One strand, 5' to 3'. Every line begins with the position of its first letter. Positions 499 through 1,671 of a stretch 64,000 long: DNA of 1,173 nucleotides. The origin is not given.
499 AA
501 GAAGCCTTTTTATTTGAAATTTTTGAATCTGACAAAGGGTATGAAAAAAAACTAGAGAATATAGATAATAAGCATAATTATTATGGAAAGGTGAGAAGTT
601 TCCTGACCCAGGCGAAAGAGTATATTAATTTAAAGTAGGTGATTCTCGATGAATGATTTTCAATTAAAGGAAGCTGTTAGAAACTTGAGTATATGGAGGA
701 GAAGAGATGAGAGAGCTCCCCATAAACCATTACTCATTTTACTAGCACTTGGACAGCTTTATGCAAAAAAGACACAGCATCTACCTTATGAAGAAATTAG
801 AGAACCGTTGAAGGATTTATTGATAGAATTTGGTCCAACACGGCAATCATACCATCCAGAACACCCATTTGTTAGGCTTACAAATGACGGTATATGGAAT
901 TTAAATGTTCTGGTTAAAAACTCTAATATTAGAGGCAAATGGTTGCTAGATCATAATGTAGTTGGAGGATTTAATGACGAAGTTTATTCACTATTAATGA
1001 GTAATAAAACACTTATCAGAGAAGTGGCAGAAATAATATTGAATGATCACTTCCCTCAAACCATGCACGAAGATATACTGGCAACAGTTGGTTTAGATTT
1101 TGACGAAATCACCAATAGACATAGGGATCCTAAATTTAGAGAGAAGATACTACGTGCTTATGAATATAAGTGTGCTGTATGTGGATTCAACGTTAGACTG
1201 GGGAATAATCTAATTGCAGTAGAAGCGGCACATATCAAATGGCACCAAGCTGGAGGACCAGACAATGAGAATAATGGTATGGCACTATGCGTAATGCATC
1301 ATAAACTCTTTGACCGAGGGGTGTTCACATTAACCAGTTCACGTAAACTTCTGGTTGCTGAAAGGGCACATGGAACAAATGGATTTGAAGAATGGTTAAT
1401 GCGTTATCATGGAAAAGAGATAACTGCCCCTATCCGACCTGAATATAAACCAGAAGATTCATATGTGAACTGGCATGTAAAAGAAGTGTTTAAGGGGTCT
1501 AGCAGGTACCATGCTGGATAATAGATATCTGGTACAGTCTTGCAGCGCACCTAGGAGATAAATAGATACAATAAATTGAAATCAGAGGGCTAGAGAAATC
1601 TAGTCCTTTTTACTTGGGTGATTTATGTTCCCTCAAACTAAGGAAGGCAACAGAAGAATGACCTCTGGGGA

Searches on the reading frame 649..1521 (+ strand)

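Call 52: search_protein_families(library=pfam, proteins=[window:649-1521:+], max_evalue=0.0001)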
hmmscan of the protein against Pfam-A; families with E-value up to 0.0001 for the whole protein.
window:649-1521:+ (290 aa): 1 family
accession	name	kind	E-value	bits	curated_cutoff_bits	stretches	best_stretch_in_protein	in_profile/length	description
PF13391.12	HNH_2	-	6.7e-12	45.5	21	1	175-228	1-65/66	HNH endonuclease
